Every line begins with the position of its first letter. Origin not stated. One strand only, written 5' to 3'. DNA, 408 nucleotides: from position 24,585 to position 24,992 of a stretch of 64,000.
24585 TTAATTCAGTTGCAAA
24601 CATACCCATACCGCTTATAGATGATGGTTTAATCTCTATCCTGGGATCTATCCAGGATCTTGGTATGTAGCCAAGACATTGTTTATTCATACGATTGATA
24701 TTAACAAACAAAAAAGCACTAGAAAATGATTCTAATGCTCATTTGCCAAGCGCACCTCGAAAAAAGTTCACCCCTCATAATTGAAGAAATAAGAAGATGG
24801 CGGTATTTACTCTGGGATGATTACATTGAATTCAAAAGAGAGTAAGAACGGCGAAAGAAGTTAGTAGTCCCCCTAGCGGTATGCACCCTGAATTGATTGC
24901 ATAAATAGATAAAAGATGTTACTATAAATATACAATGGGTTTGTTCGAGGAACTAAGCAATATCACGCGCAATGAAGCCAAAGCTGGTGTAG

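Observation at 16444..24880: Three-copy intergenic module (Family B) combining terminator hairpins with a decayed small ORF that shows codon-level conservation; two of the three interruptions are TGA where paralogs have TGG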

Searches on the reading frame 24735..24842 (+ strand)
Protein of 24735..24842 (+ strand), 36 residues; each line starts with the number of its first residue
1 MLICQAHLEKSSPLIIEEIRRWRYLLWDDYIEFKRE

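Call 33: search_protein_representatives(protein=window:24735-24842:+)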
Query: 36 residues. Proteins with E-value up to 0.001 (for the whole library): 38; up to 1e-10: 1; up to 1e-30: 0. The best 38 are listed.
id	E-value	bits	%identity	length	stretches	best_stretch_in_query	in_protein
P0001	5.3e-21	86.9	35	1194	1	7-26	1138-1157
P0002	7.5e-09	49.9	71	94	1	3-33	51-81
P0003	1.2e-08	49.3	83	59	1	6-35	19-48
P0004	1.8e-08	48.7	71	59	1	6-36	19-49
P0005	4.7e-08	47.4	73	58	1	7-36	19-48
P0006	6.3e-08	47.1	83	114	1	6-34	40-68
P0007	7.7e-08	46.8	71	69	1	5-35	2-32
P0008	9.3e-08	46.6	77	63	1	7-36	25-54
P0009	1.1e-07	46.3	69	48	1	6-34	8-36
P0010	4.5e-07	44.5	38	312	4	9-29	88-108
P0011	7.4e-07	43.8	61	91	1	5-35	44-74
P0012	9.2e-07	43.5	69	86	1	5-36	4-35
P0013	1.6e-06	42.8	61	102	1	4-36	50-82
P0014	3.1e-06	41.9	62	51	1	5-36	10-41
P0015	3.8e-06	41.6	66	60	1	4-35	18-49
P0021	9.1e-06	40.5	60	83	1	6-35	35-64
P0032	6.9e-05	37.8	79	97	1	7-34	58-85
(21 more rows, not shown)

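Call 36: find_encoding_contigs(protein=P0032, flank=4000, max_places=4)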
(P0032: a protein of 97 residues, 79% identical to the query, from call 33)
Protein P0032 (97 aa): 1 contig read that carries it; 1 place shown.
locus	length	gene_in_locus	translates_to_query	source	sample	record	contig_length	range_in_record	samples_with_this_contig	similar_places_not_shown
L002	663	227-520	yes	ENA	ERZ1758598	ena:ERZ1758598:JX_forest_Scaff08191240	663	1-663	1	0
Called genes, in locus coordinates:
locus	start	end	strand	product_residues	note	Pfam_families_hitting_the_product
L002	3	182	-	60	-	?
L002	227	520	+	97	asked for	-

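Call 37: find_encoding_contigs(protein=P0003, flank=4000, max_places=4)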
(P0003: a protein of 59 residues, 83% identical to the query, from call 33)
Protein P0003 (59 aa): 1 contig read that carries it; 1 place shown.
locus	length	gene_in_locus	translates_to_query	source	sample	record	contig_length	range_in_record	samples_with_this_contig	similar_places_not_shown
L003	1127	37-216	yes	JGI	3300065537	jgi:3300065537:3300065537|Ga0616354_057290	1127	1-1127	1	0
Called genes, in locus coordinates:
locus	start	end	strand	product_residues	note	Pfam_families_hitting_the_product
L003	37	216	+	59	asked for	-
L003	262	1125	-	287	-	?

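Call 38: find_encoding_contigs(protein=P0008, flank=4000, max_places=4)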
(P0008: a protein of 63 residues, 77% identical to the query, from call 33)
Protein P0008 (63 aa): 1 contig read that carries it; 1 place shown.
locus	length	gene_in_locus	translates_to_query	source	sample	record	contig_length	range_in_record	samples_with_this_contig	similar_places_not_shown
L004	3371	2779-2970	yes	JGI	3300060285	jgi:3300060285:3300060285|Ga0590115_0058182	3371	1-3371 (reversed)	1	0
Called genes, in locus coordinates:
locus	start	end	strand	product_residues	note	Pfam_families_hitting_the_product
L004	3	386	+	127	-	?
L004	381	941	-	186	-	PF00588:SpoU_methylase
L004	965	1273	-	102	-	-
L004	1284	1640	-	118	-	-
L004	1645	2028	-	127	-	-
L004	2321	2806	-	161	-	-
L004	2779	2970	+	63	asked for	-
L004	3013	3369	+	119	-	?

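Call 43: list_cluster_members(proteins=[P0002, P0004, P0005, P0006, P0007, P0009, P0011, P0012, P0014, P0015])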
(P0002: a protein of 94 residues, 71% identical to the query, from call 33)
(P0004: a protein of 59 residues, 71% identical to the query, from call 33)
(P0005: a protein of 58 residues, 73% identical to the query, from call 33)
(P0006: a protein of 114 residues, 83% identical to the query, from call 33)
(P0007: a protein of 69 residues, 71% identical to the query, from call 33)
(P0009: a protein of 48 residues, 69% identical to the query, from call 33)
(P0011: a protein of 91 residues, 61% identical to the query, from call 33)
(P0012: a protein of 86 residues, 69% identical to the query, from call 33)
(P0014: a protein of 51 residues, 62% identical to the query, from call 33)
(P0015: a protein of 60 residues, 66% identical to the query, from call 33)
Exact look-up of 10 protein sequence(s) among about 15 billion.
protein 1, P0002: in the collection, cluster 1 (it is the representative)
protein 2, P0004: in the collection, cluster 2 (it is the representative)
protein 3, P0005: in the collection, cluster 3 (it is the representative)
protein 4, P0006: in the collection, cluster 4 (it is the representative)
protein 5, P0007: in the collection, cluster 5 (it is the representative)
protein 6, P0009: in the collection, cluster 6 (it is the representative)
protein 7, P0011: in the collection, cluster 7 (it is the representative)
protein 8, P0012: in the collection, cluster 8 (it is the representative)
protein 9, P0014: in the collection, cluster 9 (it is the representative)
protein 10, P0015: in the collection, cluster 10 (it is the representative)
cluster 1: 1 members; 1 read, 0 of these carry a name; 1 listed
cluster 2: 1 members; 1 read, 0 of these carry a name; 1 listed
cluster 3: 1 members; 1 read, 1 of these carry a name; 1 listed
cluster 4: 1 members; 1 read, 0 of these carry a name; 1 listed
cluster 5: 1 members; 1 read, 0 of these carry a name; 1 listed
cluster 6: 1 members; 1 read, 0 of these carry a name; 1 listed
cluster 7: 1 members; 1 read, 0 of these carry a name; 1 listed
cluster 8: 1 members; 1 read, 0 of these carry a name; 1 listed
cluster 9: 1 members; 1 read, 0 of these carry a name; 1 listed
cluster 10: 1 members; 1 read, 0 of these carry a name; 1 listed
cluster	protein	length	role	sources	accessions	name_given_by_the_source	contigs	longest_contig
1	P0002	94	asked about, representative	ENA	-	-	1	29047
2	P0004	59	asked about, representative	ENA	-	-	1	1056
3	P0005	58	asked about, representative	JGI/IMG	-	hypothetical protein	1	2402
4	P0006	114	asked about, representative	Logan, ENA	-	-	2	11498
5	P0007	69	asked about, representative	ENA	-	-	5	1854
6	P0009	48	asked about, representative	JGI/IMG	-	-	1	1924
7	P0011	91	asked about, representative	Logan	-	-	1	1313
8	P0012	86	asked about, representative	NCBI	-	-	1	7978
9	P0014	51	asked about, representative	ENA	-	-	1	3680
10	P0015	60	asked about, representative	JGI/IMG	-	-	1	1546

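Call 44: find_encoding_contigs(protein=P0002, flank=10000, max_places=2)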
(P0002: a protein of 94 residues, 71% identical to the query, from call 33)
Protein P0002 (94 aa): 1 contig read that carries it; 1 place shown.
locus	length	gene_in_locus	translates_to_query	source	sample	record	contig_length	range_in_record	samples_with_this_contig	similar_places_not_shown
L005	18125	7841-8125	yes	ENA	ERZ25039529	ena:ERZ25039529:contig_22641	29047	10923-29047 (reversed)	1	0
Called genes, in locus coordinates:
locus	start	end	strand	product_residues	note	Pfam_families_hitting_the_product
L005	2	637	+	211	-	?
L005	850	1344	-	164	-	PF18765:Polbeta (weak)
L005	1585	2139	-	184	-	-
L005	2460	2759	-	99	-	-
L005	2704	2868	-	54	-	PF00293:NUDIX (weak)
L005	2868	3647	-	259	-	PF13489:Methyltransf_23, PF01209:Ubie_methyltran, PF13847:Methyltransf_31, PF08241:Methyltransf_11, PF08242:Methyltransf_12, PF13649:Methyltransf_25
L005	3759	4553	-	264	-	-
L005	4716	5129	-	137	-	-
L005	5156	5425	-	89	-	-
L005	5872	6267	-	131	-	PF01204:Trehalase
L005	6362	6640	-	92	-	PF01204:Trehalase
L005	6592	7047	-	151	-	PF01204:Trehalase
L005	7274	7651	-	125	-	-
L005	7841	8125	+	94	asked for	-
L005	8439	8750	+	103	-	-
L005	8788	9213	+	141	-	-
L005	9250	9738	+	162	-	-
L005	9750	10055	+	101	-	-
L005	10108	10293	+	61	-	-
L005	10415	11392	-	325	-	-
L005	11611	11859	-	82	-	-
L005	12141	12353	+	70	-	-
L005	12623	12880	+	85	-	-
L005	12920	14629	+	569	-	PF00239:Resolvase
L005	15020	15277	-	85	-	PF00398:RrnaAD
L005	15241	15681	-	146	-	PF00398:RrnaAD, PF08241:Methyltransf_11 (weak), PF13649:Methyltransf_25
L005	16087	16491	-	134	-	-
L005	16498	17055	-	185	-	PF03990:DUF348 (weak)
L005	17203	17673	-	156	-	PF13361:UvrD_C, PF13538:UvrD_C_2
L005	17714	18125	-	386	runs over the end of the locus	PF00580:UvrD-helicase, PF13245:AAA_19, PF13361:UvrD_C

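Call 45: find_encoding_contigs(protein=P0006, flank=10000, max_places=2)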
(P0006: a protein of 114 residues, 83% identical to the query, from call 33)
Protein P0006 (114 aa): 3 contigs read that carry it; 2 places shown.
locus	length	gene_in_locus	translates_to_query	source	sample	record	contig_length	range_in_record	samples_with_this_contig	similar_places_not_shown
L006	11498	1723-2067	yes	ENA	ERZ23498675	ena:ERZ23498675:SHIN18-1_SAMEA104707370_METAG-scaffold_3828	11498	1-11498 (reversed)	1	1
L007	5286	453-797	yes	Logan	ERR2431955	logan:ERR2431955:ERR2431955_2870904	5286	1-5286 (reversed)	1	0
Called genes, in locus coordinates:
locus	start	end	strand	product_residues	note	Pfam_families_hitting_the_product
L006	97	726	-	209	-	-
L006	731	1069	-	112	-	-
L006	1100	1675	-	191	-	-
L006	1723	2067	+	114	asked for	-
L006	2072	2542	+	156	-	-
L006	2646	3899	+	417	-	-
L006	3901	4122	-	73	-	PF24250:HVO_2718 (weak), PF13560:HTH_31, PF12844:HTH_19 (weak), PF01381:HTH_3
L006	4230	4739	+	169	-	-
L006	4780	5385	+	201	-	PF04199:Cyclase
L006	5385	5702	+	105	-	-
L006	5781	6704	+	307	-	PF00589:Phage_integrase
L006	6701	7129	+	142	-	PF04343:DUF488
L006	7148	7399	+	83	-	-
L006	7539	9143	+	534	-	PF00239:Resolvase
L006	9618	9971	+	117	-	-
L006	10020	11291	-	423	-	PF05977:MFS_3, PF07690:MFS_1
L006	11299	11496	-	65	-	?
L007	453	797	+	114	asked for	-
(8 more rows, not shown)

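Call 46: find_encoding_contigs(protein=P0012, flank=8000, max_places=2)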
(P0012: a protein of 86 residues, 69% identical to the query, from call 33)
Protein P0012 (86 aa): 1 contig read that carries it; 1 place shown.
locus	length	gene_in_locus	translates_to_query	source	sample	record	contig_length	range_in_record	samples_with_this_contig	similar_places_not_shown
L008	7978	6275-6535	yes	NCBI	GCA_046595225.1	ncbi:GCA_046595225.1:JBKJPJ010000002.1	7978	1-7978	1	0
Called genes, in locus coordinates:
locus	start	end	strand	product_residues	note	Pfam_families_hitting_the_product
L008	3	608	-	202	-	?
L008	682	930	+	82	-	-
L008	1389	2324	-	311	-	-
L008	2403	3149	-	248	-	PF00657:Lipase_GDSL, PF13472:Lipase_GDSL_2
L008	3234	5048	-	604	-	PF00009:GTP_EFTU, PF01926:MMR_HSR1 (weak), PF03144:GTP_EFTU_D2, PF22042:EF-G_D2, PF00679:EFG_C, PF21018:BipA_C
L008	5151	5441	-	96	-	-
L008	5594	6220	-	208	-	PF02698:DUF218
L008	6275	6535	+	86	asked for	-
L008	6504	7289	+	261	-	PF00892:EamA (weak)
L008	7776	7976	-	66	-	?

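Call 56: find_encoding_contigs(protein=P0021, flank=10000, max_places=4)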
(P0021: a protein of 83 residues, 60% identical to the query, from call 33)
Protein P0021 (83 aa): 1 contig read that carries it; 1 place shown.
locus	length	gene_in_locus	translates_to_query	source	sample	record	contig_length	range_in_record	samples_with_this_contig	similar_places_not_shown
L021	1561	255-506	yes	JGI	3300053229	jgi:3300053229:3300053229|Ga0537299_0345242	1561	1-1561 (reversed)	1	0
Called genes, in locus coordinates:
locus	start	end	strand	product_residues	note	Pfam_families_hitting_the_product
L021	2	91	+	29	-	?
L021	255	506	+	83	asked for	-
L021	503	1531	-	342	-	-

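Call 65: search_protein_families(library=pfam, proteins=[L005:12920-14629:+], max_evalue=0.01)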
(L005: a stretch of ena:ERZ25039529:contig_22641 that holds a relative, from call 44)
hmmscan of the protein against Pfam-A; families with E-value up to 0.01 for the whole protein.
L005:12920-14629:+ (569 aa): 1 family
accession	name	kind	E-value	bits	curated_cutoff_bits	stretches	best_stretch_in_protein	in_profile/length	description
PF00239.26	Resolvase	-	5.8e-11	43.1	23.3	1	20-162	2-134/145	Resolvase, N terminal domain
